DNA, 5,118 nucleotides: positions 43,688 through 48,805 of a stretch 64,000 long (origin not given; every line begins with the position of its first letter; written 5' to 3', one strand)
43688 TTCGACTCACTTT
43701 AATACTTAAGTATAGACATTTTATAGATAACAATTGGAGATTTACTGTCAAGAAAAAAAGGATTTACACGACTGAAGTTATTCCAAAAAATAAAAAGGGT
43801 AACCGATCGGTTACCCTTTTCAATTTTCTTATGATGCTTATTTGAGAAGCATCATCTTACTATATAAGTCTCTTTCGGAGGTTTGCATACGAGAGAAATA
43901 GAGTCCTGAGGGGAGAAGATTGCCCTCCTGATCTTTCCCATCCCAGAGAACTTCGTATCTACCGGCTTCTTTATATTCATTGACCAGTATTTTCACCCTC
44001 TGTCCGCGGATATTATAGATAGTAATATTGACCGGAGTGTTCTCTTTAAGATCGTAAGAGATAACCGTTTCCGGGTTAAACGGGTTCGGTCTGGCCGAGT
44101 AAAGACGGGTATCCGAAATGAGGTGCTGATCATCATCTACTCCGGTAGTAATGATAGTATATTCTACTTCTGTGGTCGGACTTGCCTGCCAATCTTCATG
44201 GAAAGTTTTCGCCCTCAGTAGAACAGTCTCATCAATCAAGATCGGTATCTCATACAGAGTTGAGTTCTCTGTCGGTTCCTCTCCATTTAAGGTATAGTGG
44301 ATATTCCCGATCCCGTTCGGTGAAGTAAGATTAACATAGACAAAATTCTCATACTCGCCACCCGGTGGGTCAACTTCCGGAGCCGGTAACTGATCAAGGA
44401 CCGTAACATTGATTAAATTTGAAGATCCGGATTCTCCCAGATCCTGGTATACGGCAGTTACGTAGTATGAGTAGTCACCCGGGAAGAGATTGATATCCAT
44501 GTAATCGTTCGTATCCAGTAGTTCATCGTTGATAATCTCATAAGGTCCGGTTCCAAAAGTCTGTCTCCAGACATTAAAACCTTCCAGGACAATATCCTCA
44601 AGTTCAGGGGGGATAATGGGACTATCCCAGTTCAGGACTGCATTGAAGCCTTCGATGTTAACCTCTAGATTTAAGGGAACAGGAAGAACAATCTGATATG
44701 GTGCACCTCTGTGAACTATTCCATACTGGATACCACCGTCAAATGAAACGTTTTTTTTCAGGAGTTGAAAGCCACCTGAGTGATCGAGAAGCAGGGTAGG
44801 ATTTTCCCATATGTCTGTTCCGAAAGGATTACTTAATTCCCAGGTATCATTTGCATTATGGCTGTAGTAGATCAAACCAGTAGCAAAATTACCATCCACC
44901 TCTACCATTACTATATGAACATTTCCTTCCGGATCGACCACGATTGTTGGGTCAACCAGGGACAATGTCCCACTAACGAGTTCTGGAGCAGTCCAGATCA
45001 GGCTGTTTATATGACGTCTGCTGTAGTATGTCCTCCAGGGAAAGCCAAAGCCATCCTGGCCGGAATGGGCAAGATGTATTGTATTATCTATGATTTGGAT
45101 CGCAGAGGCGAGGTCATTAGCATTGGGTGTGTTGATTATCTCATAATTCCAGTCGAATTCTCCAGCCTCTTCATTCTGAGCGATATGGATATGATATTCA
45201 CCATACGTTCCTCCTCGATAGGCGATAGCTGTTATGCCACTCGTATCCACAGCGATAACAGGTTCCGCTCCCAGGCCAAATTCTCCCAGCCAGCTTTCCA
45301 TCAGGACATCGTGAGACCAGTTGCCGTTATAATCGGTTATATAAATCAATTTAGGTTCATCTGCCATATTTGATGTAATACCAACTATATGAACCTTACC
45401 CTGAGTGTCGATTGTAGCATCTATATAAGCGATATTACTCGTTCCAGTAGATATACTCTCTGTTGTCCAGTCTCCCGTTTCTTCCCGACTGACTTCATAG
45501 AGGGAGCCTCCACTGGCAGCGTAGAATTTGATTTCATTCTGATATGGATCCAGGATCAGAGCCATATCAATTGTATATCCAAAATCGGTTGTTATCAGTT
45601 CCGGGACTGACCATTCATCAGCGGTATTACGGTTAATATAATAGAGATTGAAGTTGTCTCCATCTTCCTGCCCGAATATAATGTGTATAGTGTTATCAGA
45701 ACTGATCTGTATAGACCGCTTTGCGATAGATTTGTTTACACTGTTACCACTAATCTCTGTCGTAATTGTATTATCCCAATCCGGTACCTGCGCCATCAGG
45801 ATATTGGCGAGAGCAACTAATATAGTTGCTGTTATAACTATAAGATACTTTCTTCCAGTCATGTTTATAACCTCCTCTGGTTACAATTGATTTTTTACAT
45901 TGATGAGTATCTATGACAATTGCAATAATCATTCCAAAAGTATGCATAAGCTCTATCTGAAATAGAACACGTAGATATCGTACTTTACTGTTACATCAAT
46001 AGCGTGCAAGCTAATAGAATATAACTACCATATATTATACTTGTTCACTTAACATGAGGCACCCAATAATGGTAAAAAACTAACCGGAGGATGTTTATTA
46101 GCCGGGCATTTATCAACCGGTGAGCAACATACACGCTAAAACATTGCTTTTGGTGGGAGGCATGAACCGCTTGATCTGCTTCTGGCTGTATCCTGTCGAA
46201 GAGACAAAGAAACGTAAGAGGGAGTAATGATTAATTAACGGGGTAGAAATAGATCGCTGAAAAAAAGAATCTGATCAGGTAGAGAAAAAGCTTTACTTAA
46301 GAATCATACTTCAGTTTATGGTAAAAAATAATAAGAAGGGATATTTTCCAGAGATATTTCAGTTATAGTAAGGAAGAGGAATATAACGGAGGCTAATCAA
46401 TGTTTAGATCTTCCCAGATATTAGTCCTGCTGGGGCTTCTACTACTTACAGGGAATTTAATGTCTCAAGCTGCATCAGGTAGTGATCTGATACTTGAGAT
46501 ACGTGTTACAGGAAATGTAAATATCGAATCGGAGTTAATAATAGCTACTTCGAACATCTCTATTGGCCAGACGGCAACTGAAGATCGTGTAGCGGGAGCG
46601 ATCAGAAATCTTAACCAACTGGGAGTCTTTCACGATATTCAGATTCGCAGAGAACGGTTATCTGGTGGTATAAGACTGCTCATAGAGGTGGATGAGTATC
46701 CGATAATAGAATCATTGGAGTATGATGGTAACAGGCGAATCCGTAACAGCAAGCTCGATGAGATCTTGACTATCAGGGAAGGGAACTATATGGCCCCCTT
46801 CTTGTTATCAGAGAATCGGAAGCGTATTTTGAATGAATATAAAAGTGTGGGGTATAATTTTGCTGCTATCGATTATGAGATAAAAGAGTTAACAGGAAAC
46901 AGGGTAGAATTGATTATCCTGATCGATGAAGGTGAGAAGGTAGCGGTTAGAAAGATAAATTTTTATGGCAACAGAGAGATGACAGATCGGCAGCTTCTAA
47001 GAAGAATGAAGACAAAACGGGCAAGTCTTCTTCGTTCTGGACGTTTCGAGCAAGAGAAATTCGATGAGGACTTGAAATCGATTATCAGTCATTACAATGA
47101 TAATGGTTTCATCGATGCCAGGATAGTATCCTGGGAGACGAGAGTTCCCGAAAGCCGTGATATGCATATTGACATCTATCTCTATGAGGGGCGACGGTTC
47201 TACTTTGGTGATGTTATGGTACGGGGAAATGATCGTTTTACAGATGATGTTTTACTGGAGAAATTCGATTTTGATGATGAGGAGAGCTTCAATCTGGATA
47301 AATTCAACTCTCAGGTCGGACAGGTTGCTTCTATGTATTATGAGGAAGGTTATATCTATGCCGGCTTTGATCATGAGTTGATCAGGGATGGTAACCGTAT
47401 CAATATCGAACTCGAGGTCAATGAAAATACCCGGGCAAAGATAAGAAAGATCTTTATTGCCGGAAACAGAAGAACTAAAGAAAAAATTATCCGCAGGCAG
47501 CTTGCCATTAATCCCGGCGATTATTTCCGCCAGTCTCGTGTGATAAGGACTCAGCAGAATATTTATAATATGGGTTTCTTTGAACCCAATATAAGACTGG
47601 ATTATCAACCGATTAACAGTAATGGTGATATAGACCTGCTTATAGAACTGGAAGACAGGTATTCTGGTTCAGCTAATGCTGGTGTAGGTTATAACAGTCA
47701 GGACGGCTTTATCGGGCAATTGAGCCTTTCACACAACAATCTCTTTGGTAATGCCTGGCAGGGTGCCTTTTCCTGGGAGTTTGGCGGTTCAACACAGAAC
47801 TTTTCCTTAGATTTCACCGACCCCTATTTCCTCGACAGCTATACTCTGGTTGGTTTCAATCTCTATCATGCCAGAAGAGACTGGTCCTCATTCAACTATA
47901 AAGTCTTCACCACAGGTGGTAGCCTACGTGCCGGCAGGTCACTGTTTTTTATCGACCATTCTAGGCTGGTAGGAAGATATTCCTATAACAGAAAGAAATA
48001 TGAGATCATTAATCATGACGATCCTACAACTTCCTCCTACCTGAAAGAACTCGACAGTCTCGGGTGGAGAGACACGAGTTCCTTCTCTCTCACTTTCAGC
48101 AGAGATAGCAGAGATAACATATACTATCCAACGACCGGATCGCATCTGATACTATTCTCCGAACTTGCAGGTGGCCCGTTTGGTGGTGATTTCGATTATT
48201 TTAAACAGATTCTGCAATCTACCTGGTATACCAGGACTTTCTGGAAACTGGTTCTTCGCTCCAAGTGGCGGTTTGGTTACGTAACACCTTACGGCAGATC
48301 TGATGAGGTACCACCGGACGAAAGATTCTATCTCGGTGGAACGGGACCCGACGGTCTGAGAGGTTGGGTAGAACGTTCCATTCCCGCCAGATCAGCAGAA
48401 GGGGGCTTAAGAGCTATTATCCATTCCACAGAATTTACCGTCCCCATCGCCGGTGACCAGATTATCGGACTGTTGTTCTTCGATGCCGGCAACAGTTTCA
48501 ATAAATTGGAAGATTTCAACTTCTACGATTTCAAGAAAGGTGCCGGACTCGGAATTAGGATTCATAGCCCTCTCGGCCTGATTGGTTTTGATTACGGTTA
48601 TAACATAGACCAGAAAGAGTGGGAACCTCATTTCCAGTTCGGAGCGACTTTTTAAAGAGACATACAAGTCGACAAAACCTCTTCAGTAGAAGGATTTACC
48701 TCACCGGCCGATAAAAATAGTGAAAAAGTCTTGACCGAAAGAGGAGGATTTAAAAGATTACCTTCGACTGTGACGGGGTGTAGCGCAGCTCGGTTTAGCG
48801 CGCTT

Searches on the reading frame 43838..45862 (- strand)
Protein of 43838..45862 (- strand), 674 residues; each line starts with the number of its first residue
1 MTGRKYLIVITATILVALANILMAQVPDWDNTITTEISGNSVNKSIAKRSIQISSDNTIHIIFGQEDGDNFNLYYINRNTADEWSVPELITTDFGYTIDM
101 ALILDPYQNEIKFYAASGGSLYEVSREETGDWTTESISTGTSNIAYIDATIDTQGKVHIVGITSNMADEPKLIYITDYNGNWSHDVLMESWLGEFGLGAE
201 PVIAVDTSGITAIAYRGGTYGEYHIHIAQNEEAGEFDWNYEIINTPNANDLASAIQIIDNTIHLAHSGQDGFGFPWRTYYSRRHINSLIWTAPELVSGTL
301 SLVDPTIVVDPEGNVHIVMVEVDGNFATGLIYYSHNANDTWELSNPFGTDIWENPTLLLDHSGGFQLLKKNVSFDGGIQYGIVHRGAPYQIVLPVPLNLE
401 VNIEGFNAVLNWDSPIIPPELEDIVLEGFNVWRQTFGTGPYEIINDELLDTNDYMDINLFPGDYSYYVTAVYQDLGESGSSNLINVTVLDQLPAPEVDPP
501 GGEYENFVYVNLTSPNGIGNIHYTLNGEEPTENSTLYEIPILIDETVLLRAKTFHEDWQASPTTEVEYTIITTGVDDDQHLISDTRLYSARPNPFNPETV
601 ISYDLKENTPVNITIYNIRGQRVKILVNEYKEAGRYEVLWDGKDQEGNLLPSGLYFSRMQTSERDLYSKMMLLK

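Call 11: search_protein_families(library=pfam, proteins=[window:43838-45862:-], max_evalue=0.0001)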
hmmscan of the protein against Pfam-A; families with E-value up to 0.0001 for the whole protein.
window:43838-45862:- (674 aa): 5 families
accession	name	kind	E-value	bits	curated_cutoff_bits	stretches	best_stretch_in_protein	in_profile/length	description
PF13290.12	CHB_HEX_C_1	-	1.9e-13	50.5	22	1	499-563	1-65/67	Chitobiase/beta-hexosaminidase C-terminal domain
PF13287.12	Fn3_assoc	-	1.8e-11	44.4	23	1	510-568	1-59/59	Fn3 associated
PF13860.13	FlgD_ig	-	4.1e-09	36.7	27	1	604-662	17-76/79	FlgD Ig-like domain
PF18962.6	Por_Secre_tail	-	2e-05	25.3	27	0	592-670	3-73/75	Secretion system C-terminal sorting domain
PF15892.11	BNR_4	-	2.1e-05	24.5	27.3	0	306-342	229-265/272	BNR repeat-containing family member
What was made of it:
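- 43838..45862 (-): Possible second target gene: 674-aa T9SS cargo (weak BNR_4, CHB_HEX_C_1, Fn3_assoc, sorting domain). Pfam (call 11).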

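Call 91: search_solved_structures(query=window:43838-45862:-, max_evalue=0.01)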
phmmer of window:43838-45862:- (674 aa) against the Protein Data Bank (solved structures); distinct sequences matched with E-value up to 0.01: 1.
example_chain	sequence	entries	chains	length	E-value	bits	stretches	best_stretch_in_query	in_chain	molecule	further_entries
3osv_A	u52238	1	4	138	0.00025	22.6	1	610-662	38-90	Flagellar basal-body rod modification protein FlgD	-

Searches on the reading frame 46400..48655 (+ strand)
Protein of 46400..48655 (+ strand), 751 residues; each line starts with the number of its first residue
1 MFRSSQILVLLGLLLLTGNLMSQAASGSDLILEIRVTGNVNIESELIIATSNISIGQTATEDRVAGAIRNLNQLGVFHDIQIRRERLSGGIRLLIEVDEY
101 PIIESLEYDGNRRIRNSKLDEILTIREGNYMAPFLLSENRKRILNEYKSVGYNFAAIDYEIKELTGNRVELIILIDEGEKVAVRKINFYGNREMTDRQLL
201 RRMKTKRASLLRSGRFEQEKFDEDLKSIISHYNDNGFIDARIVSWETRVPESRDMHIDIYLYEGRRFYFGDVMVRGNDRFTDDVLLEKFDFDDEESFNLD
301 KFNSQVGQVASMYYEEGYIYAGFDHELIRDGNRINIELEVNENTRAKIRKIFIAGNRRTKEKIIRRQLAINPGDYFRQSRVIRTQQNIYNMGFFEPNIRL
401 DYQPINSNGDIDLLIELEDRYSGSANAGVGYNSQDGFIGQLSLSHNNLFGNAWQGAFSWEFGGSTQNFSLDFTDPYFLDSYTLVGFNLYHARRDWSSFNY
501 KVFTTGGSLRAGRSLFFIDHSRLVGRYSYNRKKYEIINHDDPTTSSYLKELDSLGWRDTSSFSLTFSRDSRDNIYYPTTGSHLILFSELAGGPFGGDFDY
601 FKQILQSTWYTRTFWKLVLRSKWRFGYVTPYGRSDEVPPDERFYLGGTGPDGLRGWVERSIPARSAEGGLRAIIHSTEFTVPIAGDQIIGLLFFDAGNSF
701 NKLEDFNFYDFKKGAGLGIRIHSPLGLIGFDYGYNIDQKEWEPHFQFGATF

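Call 20: find_related_loci(query=window:46400-48655:+, collection=genome_contigs, flank=10000)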
Query window:46400-48655:+ (751 aa) in genome_contigs; peptide patterns used: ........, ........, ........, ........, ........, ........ (x = any residue, [..] = any of these).
190 stretches matched a pattern; 72 encode a relative of the query (tblastn E <= 1e-3); 72 distinct loci.
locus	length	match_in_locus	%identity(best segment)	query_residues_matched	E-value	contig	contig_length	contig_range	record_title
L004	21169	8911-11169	78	1-751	0e+0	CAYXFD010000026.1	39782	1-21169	MAG TPA_asm: uncultured Candidatus Cloacimonadota bacterium isolate SRP241326_co2_328 genome assembly, contig: NODE_1603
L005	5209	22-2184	68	29-751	0e+0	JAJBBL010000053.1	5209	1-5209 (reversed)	MAG: Candidatus Cloacimonadota bacterium isolate LW2 Bin 38_2 scaffold37317, whole genome shotgun sequence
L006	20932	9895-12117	67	8-751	0e+0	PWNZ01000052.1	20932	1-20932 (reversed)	MAG: Candidatus Cloacimonadota bacterium isolate CSSed10_348R2 CS-Sed10-C4462, whole genome shotgun sequence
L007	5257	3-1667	84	110-751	0e+0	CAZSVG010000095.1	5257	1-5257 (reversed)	MAG TPA_asm: uncultured Candidatus Cloacimonadota bacterium isolate SRP241326_co1_238 genome assembly, contig: NODE_1848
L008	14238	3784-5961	58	22-751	0e+0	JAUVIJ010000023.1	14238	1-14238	MAG: Candidatus Cloacimonadota bacterium isolate CSMAG_425 CSMAG_425_k127_1029011_length_14238_cov_22.9980, whole genome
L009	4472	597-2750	57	30-751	0e+0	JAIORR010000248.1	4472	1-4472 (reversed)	MAG: Candidatus Cloacimonadota bacterium isolate SMBSF23 20074_Bin_4_contigs_1_c_000000002531, whole genome shotgun sequ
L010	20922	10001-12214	54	11-751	0e+0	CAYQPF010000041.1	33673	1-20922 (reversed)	MAG TPA_asm: uncultured Candidatus Cloacimonadota bacterium isolate SRP302447_co4_84 genome assembly, contig: NODE_3494_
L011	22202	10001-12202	58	9-751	0e+0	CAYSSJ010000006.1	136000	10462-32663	MAG TPA_asm: uncultured Candidatus Cloacimonadota bacterium isolate SRP241341_co1_26 genome assembly, contig: NODE_136_l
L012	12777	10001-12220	55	8-751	0e+0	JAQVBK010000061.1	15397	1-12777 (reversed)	MAG: Candidatus Cloacimonadota bacterium isolate STD2_63 NODE_14392_length_15397_cov_3.708251_Sandtown_D2, whole genome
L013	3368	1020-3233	54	10-751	0e+0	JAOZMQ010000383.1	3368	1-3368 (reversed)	MAG: Candidatus Cloacimonadota bacterium isolate GMC3.metabat2.36 GMC3_16264_length_3368_cov_10.767280, whole genome sho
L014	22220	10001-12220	52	6-751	0e+0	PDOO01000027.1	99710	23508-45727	MAG: Candidatus Cloacimonadota bacterium isolate DOLZORAL124_36_10 DolZOral124_scaffold_151, whole genome shotgun sequen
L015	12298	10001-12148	54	30-751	0e+0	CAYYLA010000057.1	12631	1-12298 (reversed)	MAG TPA_asm: uncultured Candidatus Cloacimonadota bacterium isolate binchicken_co42_422 genome assembly, contig: NODE_77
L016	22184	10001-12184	52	26-751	0e+0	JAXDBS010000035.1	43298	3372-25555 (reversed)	MAG: Candidatus Cloacimonadaceae bacterium isolate POMEDNA-B24 Raw2_k127_669994, whole genome shotgun sequence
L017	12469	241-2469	51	7-751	0e+0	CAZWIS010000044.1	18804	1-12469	MAG TPA_asm: uncultured Candidatus Cloacimonadota bacterium isolate binchicken_co168_130 genome assembly, contig: NODE_5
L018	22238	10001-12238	51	4-751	0e+0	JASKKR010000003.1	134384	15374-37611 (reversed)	MAG: Candidatus Cloacimonadota bacterium isolate DJKA59_ANT-F21_bin.21 scaffold_7, whole genome shotgun sequence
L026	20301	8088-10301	50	7-751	0e+0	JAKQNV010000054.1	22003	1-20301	MAG: Candidatus Cloacimonadota bacterium isolate USDV_metabat.33_sub k141_1376653, whole genome shotgun sequence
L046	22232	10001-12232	49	6-751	0e+0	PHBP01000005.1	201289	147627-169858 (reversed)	MAG: Candidatus Cloacimonetes bacterium HGW-Cloacimonetes-2 bjp_ig2102_scaffold_66, whole genome shotgun sequence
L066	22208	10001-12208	49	18-751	0e+0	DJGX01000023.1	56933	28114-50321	MAG TPA_asm: Cloacimonetes bacterium UBA5835 UBA5835_contig_40, whole genome shotgun sequence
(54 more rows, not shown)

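Call 38: search_protein_families(library=pfam, proteins=[L006:12739-14244:-, L006:14198-14449:-, L006:14721-16838:-, L066:3144-5261:-, L066:1766-3157:-, L046:6834-7895:-, L026:266-661:-, L010:1993-5898:-], max_evalue=0.001)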
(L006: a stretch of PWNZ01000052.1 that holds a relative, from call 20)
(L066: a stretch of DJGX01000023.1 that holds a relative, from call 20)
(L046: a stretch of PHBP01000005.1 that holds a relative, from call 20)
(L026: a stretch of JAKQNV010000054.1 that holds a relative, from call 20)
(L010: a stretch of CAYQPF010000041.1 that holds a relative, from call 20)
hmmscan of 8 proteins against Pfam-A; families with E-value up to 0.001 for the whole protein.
L006:12739-14244:- (501 aa): 1 family
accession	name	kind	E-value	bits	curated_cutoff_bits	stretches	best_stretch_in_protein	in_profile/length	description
PF07581.17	Glug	-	4.6e-12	45.9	20.5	0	255-277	5-28/28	The GLUG motif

L006:14198-14449:- (83 aa): 0 families

L006:14721-16838:- (705 aa): 17 families
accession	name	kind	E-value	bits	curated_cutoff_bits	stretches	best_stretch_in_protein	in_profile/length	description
PF00158.32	Sigma54_activat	-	1.6e-67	226.9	20.2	1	393-561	1-168/168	Sigma-54 interaction domain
PF13424.12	TPR_12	-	1e-32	112.6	30.1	4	98-168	4-76/77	Tetratricopeptide repeat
PF17874.7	TPR_MalT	-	1.9e-18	67.3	45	2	154-306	18-170/336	MalT-like TPR region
PF14532.12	Sigma54_activ_2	-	2.6e-18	67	25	1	397-564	4-137/138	Sigma-54 interaction domain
PF25601.1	AAA_lid_14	-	3.2e-18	65.8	27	1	566-637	1-70/87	AAA+ ATPase lid domain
PF13181.12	TPR_8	-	2e-17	62.3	25.7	0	257-288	1-32/34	Tetratricopeptide repeat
PF00515.34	TPR_1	-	7.6e-17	60.8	27.8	1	99-129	3-33/34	Tetratricopeptide repeat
PF13374.12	TPR_10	-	1.3e-15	57.2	27.5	1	136-170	1-35/42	Tetratricopeptide repeat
PF02954.25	HTH_8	-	3.2e-14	52.8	22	1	661-701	2-42/42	Bacterial regulatory protein, Fis family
PF07719.23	TPR_2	-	1.6e-13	50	27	1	57-85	1-29/34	Tetratricopeptide repeat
PF13176.12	TPR_7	-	7.8e-10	38.5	27.9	0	140-168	2-30/36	Tetratricopeptide repeat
PF14938.12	SNAP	-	1.8e-08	34.7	25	1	20-122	77-180/282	Soluble NSF attachment protein, SNAP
PF07728.20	AAA_5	-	2.4e-08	34.5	22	1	417-549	1-133/139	AAA domain (dynein-related subfamily)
PF13428.12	TPR_14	-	4.3e-06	27.3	23.5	0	218-245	2-29/44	Tetratricopeptide repeat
PF01078.27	Mg_chelatase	-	2.9e-05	24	20.3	1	411-544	18-166/207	Magnesium chelatase, subunit ChlI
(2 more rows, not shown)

L066:3144-5261:- (705 aa): 20 families
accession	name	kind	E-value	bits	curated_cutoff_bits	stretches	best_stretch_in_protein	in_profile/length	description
PF13424.12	TPR_12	-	2.2e-38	130.7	30.1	4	63-133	5-77/77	Tetratricopeptide repeat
PF00515.34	TPR_1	-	1.8e-29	100.8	27.8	3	222-250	2-30/34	Tetratricopeptide repeat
PF13181.12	TPR_8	-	7.9e-22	76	25.7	2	222-250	2-30/34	Tetratricopeptide repeat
PF07719.23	TPR_2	-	9.6e-22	75.7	27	2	264-291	4-31/34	Tetratricopeptide repeat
PF02518.31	HATPase_c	-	5.5e-18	65.9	26.4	1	588-699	2-110/111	Histidine kinase-, DNA gyrase B-, and HSP90-like ATPase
PF13176.12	TPR_7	-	3e-15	55.4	27.9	1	264-293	2-33/36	Tetratricopeptide repeat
PF13374.12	TPR_10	-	3.2e-13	49.7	27.5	0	264-289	5-30/42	Tetratricopeptide repeat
PF17874.7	TPR_MalT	-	3.8e-13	49.9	45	2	190-461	10-279/336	MalT-like TPR region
PF14938.12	SNAP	-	1e-08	35.4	25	1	75-171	88-185/282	Soluble NSF attachment protein, SNAP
PF10602.15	RPN7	-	1.3e-08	35.2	29.6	1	248-393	23-166/174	26S proteasome subunit RPN7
PF13428.12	TPR_14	-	2.5e-08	34.3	23.5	0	268-289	8-29/44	Tetratricopeptide repeat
PF13432.12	TPR_16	-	4.5e-08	33.8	32.7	0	267-293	3-29/65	Tetratricopeptide repeat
PF00512.31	HisKA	-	1.2e-06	28.9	26.9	1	476-533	2-59/66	His Kinase A (phospho-acceptor) domain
PF13414.12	TPR_11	-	6.3e-06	26.2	26.8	1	269-299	2-32/42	TPR repeat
PF25068.1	ARM_TT21_4th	-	3.5e-05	24.6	30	0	28-167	18-152/153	Tetratricopeptide repeat protein 21 forth ARM domain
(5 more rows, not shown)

L066:1766-3157:- (463 aa): 8 families
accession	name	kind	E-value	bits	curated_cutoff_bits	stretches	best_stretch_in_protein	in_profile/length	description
PF00158.32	Sigma54_activat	-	7.7e-64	214.9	20.2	1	156-321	2-167/168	Sigma-54 interaction domain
PF14532.12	Sigma54_activ_2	-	1e-22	81.3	25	1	157-326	2-138/138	Sigma-54 interaction domain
PF00072.30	Response_reg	-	4e-20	72.5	30.2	1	9-123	1-111/111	Response regulator receiver domain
PF25601.1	AAA_lid_14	-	6.3e-17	61.6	27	1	327-408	1-81/87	AAA+ ATPase lid domain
PF02954.25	HTH_8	-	1.3e-07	31.6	22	1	415-453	4-42/42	Bacterial regulatory protein, Fis family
PF07728.20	AAA_5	-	2.5e-07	31.2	22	1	179-304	2-129/139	AAA domain (dynein-related subfamily)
PF01078.27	Mg_chelatase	-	2.3e-05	24.3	20.3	1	161-274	10-133/207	Magnesium chelatase, subunit ChlI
PF20720.3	nSTAND3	-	3.8e-05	23.9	27.2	1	166-209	7-50/155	Novel STAND NTPase 3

L046:6834-7895:- (353 aa): 2 families
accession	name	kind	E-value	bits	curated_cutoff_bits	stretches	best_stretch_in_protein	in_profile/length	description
PF15632.11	ATPgrasp_Ter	-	1.2e-08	35.2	29.1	1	199-319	5-117/131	ATP-grasp in the biosynthetic pathway with Ter operon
PF02655.19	ATP-grasp_3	-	0.00079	20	23.2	0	165-288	33-157/160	ATP-grasp domain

L026:266-661:- (131 aa): 0 families

L010:1993-5898:- (1301 aa): 21 families
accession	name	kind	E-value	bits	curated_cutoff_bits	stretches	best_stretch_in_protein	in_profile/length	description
PF13424.12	TPR_12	-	1.8e-29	102.2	30.1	3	1200-1275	2-76/77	Tetratricopeptide repeat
PF07719.23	TPR_2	-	5.2e-29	98.4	27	1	1244-1276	1-33/34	Tetratricopeptide repeat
PF00515.34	TPR_1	-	1.3e-27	94.9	27.8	2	1201-1231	1-31/34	Tetratricopeptide repeat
PF13174.12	TPR_6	-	2.1e-22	78.6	26.3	0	1160-1189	2-31/33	Tetratricopeptide repeat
PF13181.12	TPR_8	-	1.6e-19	68.7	25.7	0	1244-1276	1-33/34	Tetratricopeptide repeat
PF13428.12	TPR_14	-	9.4e-19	66.5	23.5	0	1251-1280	8-37/44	Tetratricopeptide repeat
PF13374.12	TPR_10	-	3.2e-18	65.6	27.5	0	1243-1275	1-33/42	Tetratricopeptide repeat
PF13432.12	TPR_16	-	1.8e-17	63.9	32.7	3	1164-1234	3-64/65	Tetratricopeptide repeat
PF13176.12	TPR_7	-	9.7e-17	60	27.9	0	1160-1193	1-34/36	Tetratricopeptide repeat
PF13414.12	TPR_11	-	1.4e-09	38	26.8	0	1165-1193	1-29/42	TPR repeat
PF05729.18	NACHT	-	2e-06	28.1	26.7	1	473-626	2-159/167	NACHT domain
PF13431.12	TPR_17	-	3.1e-06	27.4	24.4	0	1244-1264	13-33/34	Tetratricopeptide repeat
PF13191.12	AAA_16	-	3.9e-06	27.9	32.6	1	449-530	1-85/167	AAA ATPase domain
PF20308.4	TPR-S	-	3.8e-05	24.7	27.6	0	1223-1273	1-47/102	Tetratricopeptide Repeats-Sensor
PF14938.12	SNAP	-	7.4e-05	22.8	25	0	1080-1193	43-150/282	Soluble NSF attachment protein, SNAP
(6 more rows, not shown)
